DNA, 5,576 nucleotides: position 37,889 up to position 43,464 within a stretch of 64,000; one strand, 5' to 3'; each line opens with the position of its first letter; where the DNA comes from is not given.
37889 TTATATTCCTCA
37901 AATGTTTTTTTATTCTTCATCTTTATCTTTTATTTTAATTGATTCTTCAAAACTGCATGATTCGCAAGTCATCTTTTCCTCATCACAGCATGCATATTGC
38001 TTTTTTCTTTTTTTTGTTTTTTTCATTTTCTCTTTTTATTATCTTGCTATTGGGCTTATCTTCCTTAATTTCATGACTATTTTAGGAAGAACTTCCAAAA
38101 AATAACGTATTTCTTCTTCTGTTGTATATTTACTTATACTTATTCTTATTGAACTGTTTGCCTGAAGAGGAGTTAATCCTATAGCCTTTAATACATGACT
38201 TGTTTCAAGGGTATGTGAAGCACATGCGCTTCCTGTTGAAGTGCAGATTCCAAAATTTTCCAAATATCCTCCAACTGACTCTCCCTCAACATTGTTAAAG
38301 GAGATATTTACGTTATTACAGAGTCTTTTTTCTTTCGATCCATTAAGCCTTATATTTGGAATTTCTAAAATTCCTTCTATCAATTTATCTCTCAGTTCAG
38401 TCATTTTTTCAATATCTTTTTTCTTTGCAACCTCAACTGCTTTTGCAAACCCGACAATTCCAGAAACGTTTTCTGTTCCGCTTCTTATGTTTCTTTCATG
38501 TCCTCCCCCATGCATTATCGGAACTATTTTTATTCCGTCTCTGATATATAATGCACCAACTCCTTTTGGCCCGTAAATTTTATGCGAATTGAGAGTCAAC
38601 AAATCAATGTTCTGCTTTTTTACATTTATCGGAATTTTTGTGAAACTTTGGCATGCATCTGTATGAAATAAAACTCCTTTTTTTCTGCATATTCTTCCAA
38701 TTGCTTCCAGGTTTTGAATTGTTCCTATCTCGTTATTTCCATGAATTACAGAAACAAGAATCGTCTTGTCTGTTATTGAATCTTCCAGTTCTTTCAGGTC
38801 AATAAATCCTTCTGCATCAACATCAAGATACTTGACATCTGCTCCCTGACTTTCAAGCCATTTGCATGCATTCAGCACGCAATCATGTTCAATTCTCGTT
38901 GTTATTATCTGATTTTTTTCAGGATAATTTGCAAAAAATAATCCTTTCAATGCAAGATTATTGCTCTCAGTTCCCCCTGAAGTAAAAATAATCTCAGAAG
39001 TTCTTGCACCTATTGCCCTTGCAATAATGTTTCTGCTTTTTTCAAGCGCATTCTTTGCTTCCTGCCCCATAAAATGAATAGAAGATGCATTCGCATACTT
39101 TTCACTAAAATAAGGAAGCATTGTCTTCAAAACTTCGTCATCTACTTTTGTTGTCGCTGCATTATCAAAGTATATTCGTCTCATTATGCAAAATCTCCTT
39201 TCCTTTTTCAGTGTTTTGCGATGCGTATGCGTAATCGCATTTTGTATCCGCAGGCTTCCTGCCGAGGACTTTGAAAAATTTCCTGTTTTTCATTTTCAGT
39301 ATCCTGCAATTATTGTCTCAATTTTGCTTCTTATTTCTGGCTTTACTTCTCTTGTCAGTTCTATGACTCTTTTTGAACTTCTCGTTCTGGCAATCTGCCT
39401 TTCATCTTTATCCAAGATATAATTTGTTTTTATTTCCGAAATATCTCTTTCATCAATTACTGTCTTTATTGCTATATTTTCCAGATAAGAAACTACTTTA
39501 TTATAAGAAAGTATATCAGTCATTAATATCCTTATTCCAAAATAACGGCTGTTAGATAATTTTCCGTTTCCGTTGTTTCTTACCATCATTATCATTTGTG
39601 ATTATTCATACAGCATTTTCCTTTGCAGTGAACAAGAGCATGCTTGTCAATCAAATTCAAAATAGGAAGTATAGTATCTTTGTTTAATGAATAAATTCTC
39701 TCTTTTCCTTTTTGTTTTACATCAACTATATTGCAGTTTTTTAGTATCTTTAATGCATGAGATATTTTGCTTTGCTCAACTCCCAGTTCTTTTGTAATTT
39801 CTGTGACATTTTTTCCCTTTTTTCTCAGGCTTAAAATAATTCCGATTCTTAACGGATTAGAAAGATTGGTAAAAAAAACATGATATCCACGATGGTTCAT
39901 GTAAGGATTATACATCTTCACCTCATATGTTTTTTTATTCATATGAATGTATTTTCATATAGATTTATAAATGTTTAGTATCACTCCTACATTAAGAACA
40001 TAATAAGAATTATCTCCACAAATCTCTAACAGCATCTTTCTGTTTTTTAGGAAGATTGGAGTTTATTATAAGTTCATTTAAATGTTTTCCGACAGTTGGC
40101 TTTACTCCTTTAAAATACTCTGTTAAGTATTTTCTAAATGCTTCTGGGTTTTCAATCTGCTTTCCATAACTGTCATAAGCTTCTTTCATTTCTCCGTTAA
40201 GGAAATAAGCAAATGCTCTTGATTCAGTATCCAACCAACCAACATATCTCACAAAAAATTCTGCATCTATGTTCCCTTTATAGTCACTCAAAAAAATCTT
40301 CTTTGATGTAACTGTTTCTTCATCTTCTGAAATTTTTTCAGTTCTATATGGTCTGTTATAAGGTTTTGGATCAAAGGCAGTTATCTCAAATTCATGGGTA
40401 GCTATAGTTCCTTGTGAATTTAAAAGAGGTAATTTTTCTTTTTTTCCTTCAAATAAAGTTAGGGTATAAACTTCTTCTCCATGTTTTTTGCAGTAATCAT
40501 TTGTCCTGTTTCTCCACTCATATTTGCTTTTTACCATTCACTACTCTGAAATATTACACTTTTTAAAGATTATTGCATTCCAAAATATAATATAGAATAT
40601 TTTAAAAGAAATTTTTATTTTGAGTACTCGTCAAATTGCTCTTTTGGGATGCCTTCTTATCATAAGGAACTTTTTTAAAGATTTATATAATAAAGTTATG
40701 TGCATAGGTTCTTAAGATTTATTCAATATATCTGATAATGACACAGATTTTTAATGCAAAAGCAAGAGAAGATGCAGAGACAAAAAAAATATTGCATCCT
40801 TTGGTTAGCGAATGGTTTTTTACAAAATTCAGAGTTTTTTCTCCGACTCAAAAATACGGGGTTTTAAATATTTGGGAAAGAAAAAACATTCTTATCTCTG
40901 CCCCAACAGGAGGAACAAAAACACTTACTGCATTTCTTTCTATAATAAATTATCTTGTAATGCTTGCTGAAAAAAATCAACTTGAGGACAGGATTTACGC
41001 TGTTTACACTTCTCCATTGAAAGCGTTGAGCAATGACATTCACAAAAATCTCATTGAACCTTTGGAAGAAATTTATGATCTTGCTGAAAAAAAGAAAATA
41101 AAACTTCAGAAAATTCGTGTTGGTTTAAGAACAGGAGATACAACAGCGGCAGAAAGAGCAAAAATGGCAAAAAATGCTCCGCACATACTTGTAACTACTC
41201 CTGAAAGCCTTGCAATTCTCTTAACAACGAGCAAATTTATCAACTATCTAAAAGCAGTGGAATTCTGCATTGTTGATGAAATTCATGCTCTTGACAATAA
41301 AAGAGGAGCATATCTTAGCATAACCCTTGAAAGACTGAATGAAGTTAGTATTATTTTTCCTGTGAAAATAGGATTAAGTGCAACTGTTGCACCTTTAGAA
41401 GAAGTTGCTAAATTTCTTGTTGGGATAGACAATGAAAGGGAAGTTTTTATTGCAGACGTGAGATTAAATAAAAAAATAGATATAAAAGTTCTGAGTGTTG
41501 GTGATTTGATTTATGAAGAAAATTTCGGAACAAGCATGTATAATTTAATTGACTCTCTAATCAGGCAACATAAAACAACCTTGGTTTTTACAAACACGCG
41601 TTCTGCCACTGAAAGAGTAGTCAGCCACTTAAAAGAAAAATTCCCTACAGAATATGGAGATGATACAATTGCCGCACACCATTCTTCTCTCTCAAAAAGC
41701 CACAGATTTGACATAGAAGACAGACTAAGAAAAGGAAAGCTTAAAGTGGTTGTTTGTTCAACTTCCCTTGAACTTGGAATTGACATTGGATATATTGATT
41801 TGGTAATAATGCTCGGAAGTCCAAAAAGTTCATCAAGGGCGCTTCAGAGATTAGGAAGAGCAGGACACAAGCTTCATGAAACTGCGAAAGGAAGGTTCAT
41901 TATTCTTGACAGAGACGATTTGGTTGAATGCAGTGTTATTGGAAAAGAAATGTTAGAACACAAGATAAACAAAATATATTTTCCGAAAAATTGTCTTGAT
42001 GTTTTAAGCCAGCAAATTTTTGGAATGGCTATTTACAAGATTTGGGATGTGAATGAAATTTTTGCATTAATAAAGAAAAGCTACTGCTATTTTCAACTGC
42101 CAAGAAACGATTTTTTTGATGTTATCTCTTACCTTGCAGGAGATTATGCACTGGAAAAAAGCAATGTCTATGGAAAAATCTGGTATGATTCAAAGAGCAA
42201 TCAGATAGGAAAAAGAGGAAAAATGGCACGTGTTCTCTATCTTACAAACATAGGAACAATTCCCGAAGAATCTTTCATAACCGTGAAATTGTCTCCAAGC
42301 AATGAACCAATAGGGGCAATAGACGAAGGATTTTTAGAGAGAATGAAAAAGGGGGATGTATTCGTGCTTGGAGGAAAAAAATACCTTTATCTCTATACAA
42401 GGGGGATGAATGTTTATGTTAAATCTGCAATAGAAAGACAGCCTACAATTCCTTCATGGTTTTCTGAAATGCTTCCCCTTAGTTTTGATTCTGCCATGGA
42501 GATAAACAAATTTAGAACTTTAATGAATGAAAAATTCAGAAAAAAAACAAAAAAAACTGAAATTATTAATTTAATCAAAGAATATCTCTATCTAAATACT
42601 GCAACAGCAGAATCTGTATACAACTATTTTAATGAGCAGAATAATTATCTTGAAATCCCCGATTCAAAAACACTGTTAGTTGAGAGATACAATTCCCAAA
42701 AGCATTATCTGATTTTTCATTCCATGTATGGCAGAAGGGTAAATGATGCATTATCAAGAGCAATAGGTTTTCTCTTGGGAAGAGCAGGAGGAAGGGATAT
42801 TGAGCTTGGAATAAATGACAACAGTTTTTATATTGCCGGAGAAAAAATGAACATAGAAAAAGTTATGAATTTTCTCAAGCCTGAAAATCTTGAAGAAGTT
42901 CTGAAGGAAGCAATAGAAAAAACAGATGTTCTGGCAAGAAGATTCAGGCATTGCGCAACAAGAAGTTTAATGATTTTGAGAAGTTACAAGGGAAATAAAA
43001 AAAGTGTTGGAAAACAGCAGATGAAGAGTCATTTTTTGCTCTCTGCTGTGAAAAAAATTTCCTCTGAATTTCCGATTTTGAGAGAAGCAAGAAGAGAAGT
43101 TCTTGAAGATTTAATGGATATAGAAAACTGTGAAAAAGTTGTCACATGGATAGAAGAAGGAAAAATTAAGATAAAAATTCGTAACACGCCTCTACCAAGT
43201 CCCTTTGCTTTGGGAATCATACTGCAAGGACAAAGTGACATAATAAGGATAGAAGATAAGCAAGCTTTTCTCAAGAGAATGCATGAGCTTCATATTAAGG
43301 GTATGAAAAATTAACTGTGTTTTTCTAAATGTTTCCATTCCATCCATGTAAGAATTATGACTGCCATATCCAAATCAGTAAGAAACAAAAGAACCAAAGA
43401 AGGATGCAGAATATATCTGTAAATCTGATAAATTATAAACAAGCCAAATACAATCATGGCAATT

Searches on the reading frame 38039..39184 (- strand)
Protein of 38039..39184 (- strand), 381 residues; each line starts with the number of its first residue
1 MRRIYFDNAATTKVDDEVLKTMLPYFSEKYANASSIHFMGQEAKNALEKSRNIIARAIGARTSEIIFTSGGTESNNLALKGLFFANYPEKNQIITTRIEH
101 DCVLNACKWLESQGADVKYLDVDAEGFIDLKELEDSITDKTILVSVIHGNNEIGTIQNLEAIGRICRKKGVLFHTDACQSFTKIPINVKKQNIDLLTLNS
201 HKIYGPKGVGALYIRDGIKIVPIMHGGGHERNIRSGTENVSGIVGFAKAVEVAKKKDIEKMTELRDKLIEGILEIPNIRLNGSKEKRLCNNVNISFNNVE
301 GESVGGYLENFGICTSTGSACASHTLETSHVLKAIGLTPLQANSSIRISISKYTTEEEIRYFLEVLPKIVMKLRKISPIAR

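Call 9: search_protein_families(library=pfam, proteins=[window:38039-39184:-], max_evalue=0.00001)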
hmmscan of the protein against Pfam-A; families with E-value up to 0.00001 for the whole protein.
window:38039-39184:- (381 aa): 3 families
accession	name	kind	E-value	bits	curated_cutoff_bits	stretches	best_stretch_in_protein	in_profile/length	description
PF00266.25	Aminotran_5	-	9.2e-92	308.3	21.5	1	4-362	1-371/371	Aminotransferase class-V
PF01041.23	DegT_DnrJ_EryC1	-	3.1e-09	37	19.8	1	63-181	40-150/360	DegT/DnrJ/EryC1/StrS aminotransferase family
PF01212.27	Beta_elim_lyase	-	1.5e-07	31.5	27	1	63-179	48-171/288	Beta-eliminating lyase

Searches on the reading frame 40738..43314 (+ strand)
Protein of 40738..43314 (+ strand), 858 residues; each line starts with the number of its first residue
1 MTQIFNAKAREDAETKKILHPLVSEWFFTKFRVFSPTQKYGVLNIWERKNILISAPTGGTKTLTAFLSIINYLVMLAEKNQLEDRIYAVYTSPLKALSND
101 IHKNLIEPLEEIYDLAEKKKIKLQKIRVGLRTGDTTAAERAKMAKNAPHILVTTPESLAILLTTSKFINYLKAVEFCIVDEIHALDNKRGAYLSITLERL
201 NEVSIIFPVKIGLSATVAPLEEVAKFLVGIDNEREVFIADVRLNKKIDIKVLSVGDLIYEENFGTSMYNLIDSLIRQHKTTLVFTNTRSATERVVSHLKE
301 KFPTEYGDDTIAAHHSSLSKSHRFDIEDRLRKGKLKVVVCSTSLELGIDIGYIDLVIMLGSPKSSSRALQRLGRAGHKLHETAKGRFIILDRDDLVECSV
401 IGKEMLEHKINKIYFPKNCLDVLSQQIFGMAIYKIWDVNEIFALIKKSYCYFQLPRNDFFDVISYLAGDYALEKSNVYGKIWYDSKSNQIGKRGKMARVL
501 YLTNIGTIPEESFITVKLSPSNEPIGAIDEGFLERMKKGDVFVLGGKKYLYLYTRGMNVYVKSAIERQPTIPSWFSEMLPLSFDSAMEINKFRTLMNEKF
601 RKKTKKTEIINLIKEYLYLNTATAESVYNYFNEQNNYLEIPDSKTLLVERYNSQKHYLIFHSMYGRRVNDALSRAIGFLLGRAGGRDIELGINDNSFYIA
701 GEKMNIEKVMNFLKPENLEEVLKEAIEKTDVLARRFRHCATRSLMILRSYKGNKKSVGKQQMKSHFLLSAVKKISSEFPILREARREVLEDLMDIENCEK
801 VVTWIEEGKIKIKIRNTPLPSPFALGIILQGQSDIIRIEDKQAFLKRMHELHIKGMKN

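Call 9: search_protein_families(library=pfam, proteins=[window:40738-43314:+], max_evalue=0.00001)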
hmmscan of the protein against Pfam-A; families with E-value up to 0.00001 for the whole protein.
window:40738-43314:+ (858 aa): 6 families
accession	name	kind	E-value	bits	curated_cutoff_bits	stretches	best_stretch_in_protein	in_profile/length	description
PF08494.16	DEAD_assoc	-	5.3e-59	199.7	23.5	1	640-824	1-191/191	DEAD/H associated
PF19306.5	WH_Lhr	-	1.1e-34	119.7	27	1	404-568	2-165/168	Large helicase-related protein, winged helix domain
PF00270.35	DEAD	-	2.8e-25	89.4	26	1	36-220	2-164/167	DEAD/DEAH box helicase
PF00271.37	Helicase_C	-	4.7e-20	72.3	23.5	1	270-376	5-107/110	Helicase conserved C-terminal domain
PF04851.21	ResIII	-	2.7e-06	27.8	22.5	0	38-217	8-162/164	Type III restriction enzyme, res subunit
PF22590.2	Cas3-like_C_2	-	3.5e-06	27.7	27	0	278-375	2-101/106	CRISPR-associated nuclease/helicase Cas3, C-terminal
